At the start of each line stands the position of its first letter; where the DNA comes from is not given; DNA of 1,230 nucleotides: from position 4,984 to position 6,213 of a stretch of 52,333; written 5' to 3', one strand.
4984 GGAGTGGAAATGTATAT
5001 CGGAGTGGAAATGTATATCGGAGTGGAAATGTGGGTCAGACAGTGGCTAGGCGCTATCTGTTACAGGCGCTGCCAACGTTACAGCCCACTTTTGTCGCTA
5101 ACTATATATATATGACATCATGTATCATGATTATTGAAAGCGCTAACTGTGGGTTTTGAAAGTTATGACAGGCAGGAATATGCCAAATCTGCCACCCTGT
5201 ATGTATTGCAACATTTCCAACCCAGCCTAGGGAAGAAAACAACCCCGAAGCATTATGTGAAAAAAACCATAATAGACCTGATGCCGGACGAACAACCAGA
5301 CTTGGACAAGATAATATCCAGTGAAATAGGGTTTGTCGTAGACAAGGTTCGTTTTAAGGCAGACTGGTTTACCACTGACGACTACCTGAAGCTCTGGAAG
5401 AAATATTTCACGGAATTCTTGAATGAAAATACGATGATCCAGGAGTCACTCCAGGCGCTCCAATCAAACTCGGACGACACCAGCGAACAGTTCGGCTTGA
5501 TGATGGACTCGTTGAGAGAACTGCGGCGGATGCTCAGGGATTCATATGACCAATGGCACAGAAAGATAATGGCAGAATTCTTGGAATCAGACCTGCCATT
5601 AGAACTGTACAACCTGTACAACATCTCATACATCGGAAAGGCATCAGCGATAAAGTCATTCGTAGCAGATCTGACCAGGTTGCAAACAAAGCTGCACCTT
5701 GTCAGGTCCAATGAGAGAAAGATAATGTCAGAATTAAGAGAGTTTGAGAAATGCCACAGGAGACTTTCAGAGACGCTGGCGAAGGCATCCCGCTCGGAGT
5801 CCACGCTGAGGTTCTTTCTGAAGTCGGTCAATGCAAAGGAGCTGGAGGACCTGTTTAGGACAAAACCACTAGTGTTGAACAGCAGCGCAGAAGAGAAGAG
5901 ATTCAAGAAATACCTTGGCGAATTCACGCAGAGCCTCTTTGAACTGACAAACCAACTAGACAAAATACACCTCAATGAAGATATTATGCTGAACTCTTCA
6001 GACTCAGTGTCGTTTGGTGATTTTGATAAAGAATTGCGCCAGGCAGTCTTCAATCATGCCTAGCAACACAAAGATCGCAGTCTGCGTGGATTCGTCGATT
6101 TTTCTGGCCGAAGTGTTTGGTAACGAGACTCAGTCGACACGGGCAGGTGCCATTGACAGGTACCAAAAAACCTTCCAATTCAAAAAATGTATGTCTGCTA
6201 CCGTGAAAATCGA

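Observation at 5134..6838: Low-GC two-gene island: a 309-aa helical protein translationally coupled to a split PIN-like nuclease (best candidate for an undescribed toxin/defence module)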

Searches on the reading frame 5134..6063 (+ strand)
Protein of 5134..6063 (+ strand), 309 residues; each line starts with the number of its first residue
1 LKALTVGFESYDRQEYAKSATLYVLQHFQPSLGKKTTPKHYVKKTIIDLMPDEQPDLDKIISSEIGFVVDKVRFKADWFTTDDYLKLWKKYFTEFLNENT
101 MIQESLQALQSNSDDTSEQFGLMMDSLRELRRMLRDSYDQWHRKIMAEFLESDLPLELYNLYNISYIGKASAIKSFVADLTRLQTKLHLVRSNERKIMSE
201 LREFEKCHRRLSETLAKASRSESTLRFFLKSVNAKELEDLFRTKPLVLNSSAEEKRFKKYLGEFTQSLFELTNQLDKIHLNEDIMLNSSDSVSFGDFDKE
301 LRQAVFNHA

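Call 4: search_protein_families(library=pfam, proteins=[window:5134-6063:+], max_evalue=1)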
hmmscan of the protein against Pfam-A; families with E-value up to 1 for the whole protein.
window:5134-6063:+ (309 aa): 4 families
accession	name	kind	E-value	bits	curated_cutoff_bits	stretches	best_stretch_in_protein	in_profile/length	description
PF23326.1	UBL_UBAC1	-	0.056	13.8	27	1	169-206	48-85/109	UBAC1 UBL-like domain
PF15898.10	PRKG1_interact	-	0.1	13.7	32.4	0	246-299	5-58/101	cGMP-dependent protein kinase interacting domain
PF06009.19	Laminin_II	-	0.14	12.6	33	0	175-227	14-66/138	Laminin Domain II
PF12592.13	ATPase_RavA_C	-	0.26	11.8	27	0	123-156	4-37/55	ATPase, RavA, C-terminal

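Call 5: search_protein_families(library=padloc, proteins=[window:5134-6063:+], max_evalue=1)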
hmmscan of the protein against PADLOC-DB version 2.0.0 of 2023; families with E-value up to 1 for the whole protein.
window:5134-6063:+ (309 aa): 0 families

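Call 6: search_protein_families(library=ncbifam, proteins=[window:5134-6063:+], max_evalue=1)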
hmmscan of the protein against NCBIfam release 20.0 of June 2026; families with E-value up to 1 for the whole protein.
window:5134-6063:+ (309 aa): 2 families
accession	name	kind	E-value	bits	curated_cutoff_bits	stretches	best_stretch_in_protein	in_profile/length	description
NF052507.1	BA5345_fam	subfamily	0.063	13.3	40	1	61-131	55-120/181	BA5345 family protein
NF045982.1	Mbov0283_fam_LP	subfamily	0.79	10.2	65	0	81-185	11-116/117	Mbov_0283/Mbov_0339 family surface lipoprotein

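Call 7: search_protein_families(library=phrogs, proteins=[window:5134-6063:+], max_evalue=1)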
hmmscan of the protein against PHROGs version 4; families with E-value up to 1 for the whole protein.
window:5134-6063:+ (309 aa): 4 families
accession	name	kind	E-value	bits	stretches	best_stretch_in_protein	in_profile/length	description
phrog_14286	-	unknown function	0.016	16.3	0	62-130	33-106/182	-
phrog_6405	-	unknown function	0.059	14.5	1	212-288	31-108/138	-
phrog_34784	-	unknown function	0.13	13.6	1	69-118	14-64/100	-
phrog_14457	-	unknown function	0.18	13.3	0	74-122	7-55/87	-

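Call 10: find_homologous_proteins(query=window:5134-6063:+, max_evalue=0.01)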
Query window:5134-6063:+ (309 aa): 65 proteins with E <= 0.01 among 1248 candidates.
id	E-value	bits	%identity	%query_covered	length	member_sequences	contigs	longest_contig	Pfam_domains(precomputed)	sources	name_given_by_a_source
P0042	4.2e-197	671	100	100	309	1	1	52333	-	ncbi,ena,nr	ncbi:MAG: hypothetical protein IS632_07335 [Thaumarchaeota archaeon]|nr:hypothetical protein [Nitros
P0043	8.6e-197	670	100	100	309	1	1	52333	-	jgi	-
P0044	1.0e-193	660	100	98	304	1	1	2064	-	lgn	-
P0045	2.3e-193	659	99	98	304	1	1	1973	-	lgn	-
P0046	5.6e-193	658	99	98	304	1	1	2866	-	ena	-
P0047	2.7e-168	577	86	100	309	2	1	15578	-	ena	-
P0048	7.3e-168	576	86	100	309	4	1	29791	-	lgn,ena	-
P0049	1.6e-166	571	85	100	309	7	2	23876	-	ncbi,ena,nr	ncbi:MAG: hypothetical protein F4Y18_00395 [Cenarchaeum sp. SB0663_bin_5]|nr:hypothetical protein [C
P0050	7.4e-159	546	82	100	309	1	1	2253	-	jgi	jgi:hypothetical protein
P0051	1.4e-153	529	79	100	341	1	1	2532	-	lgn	-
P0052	2.8e-153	528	81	100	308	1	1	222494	-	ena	-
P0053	3.3e-151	521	79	100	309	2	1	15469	-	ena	-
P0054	5.4e-151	520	77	100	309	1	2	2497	-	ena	-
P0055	1.3e-149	516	77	98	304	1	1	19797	-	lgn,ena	-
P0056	7.1e-149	513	76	100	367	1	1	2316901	-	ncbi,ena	-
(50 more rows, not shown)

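Call 34: predict_structure(alignment_id=A2)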
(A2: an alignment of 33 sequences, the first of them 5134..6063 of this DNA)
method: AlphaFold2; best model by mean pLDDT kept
length: 309 residues; sequences in the alignment: 33
mean_pLDDT: 85.9   pTM: 0.84
mean pLDDT of the five models: 85.9, 83.3, 76.2, 75.7, 68.5
residues with pLDDT >= 90: 162; 70-90: 111; 50-70: 33; < 50: 3
segments of 3 or more residues with pLDDT < 50: none
pLDDT, mean of each block of 10 residues (from residue 1): 76 86 88 71 78 88 93 94 95 93 91 85 94 88 86 86 90 92 91 88 89 93 95 94 90 95 94 81 59 62 56
secondary structure, 60 per line:
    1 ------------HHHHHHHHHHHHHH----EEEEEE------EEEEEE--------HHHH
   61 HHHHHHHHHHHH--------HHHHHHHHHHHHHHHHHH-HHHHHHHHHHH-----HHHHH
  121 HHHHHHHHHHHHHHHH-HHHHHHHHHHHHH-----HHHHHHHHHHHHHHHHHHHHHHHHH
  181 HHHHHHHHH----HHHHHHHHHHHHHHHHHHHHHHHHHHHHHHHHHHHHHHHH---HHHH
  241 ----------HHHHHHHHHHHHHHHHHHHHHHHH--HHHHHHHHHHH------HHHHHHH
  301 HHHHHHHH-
elements in order: H13-26 E31-36 E43-48 H57-72 H81-98 H100-110 H116-136 H138-150 H156-189 H194-233 H237-240 H251-274 H277-287 H294-308

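Call 39: fold_search(model_id=the predicted structure, library=pdb)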
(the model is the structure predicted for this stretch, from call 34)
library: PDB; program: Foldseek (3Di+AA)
matches with E <= 10: 246; with E <= 0.001: 0
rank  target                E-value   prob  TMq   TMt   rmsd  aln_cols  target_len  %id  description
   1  5k3h_D                1.6e-01  0.09  0.15  0.08  23.1       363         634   15  Crystals structure of Acyl-CoA oxidase-1 in Caenorhabditis elegans, Apo form-II (released 2016-08-24)
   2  5k3h_A                2.6e-01  0.07  0.14  0.09  23.0       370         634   14  Crystals structure of Acyl-CoA oxidase-1 in Caenorhabditis elegans, Apo form-II (released 2016-08-24)
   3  5k3h_F                2.8e-01  0.08  0.14  0.09  22.6       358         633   14  Crystals structure of Acyl-CoA oxidase-1 in Caenorhabditis elegans, Apo form-II (released 2016-08-24)
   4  8r5s_G                3.6e-01  0.13  0.16  0.20  23.8       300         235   11  t113 - De-novo designed soluble homotetramer (released 2024-11-27)
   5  5k3i_D                3.6e-01  0.07  0.14  0.09  22.8       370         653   14  Crystal structure of Acyl-CoA oxidase-1 in Caenorhabditis elegans complexed with FAD and ATP (released 2016-08-24)
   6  5k3g_B                4.4e-01  0.04  0.13  0.08  23.5       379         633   13  Crystals structure of Acyl-CoA oxidase-1 in Caenorhabditis elegans, Apo form-I (released 2016-08-24)
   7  3i9w                  4.8e-01  0.08  0.14  0.15  31.3       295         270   12  Crystal structure of the E. coli histidine kinase sensor TorS sensor domain (released 2009-10-06)
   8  8r5s_D                5.3e-01  0.16  0.20  0.25  21.1       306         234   10  t113 - De-novo designed soluble homotetramer (released 2024-11-27)
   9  5k3i_B                5.3e-01  0.06  0.14  0.09  22.7       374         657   14  Crystal structure of Acyl-CoA oxidase-1 in Caenorhabditis elegans complexed with FAD and ATP (released 2016-08-24)
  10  5k3i_A                5.6e-01  0.06  0.15  0.09  23.2       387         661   13  Crystal structure of Acyl-CoA oxidase-1 in Caenorhabditis elegans complexed with FAD and ATP (released 2016-08-24)
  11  5k3i_G                5.9e-01  0.05  0.14  0.09  23.1       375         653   14  Crystal structure of Acyl-CoA oxidase-1 in Caenorhabditis elegans complexed with FAD and ATP (released 2016-08-24)
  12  8r5s_A                6.2e-01  0.10  0.18  0.22  19.0       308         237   11  t113 - De-novo designed soluble homotetramer (released 2024-11-27)
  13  5k3g_D                6.2e-01  0.05  0.15  0.09  23.4       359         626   14  Crystals structure of Acyl-CoA oxidase-1 in Caenorhabditis elegans, Apo form-I (released 2016-08-24)
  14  1is2_B                6.2e-01  0.05  0.15  0.10  26.5       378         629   12  Crystal Structure of Peroxisomal Acyl-CoA Oxidase-II from Rat Liver (released 2002-04-10)
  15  5k3g_C                7.2e-01  0.05  0.15  0.09  23.1       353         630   14  Crystals structure of Acyl-CoA oxidase-1 in Caenorhabditis elegans, Apo form-I (released 2016-08-24)
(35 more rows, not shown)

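Call 63: find_homologous_proteins(query=A5, max_evalue=0.001)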
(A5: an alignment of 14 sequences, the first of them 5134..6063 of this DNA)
Query A5 (14 sequences) (309 aa, profile of the alignment): 67 proteins with E <= 0.001 among 8000 candidates.
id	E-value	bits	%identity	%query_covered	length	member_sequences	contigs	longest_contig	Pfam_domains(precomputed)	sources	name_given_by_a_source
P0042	2.6e-134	465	100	100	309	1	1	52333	-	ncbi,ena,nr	ncbi:MAG: hypothetical protein IS632_07335 [Thaumarchaeota archaeon]|nr:hypothetical protein [Nitros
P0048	3.2e-134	465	86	100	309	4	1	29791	-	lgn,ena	-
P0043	7.5e-134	464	100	100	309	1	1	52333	-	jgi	-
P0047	1.3e-133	463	86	100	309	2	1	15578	-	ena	-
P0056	4.2e-132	458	76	100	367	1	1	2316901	-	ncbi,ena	-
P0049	4.9e-132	458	85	100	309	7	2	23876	-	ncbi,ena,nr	ncbi:MAG: hypothetical protein F4Y18_00395 [Cenarchaeum sp. SB0663_bin_5]|nr:hypothetical protein [C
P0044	7.6e-132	457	100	98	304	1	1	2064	-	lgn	-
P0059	1.6e-131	456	75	100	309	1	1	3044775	-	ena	-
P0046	2.1e-131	456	99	98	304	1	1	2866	-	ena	-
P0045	3.1e-131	455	99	98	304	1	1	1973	-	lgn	-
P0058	7.6e-131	454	77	100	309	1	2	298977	-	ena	-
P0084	2.1e-130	453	66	100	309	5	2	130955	-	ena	-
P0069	7.9e-130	451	73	100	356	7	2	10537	-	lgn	-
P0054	9.3e-130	450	77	100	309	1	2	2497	-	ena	-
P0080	3.5e-128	445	70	100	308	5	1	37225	-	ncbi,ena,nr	ncbi:MAG: hypothetical protein OXI27_03260 [Thaumarchaeota archaeon]|nr:hypothetical protein [Nitros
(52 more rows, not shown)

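Call 64: fold_search(model_id=the predicted structure, library=viral)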
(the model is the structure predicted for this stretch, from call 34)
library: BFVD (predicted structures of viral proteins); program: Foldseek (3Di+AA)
matches with E <= 10: 204; with E <= 0.001: 0
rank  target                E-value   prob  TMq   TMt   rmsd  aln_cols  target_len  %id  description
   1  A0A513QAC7            3.5e-01  0.03  0.11  0.10  24.0       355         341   10  VP1 (Fragment) [Porcine rotavirus H]
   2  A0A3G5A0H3            4.2e-01  0.10  0.14  0.18  18.6       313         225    8  Uncharacterized protein [Harvfovirus sp.]
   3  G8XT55                1.0e+00  0.09  0.18  0.20  22.9       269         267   11  Membrane protein S29 [Saimiriine betaherpesvirus 4]
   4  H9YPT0                1.2e+00  0.08  0.17  0.22  21.6       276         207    9  (no name in the UniProt tables at hand)
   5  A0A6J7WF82            1.2e+00  0.08  0.19  0.15  18.9       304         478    8  Uncharacterized protein (Fragment) [uncultured Caudovirales phage]
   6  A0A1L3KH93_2          1.2e+00  0.03  0.12  0.05  21.2       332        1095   10  (no name in the UniProt tables at hand)
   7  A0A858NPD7            1.2e+00  0.06  0.13  0.12  26.7       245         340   11  (no name in the UniProt tables at hand)
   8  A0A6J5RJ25            1.3e+00  0.04  0.17  0.08  39.9       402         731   10  Uncharacterized protein [uncultured Caudovirales phage]
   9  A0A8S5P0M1            1.4e+00  0.13  0.16  0.34  17.0       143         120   13  Uncharacterized protein [Myoviridae sp. ctakU3]
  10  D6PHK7                1.4e+00  0.08  0.18  0.18  41.6       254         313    9  (no name in the UniProt tables at hand)
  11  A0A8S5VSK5            1.5e+00  0.06  0.18  0.20  25.8       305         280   12  (no name in the UniProt tables at hand)
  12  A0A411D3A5            1.6e+00  0.13  0.15  0.12   9.8       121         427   12  Putative RNA-dependent RNA-polymerase (Fragment) [Agassiz Rock virus]
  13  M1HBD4                1.6e+00  0.12  0.11  0.22  14.5        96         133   17  (no name in the UniProt tables at hand)
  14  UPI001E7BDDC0         1.6e+00  0.05  0.17  0.10  27.8       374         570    8  (no name look-up for this kind of identifier)
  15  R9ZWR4                1.6e+00  0.04  0.16  0.09  23.4       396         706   10  DNA methylase [Cellulophaga phage phi17:2]
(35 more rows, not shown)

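Call 82: search_dna_similar(query=window:5134-6063:+, collection=plasmids, mode=protein, max_evalue=0.01)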
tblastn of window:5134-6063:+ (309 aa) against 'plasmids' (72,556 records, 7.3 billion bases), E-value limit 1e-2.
No match.
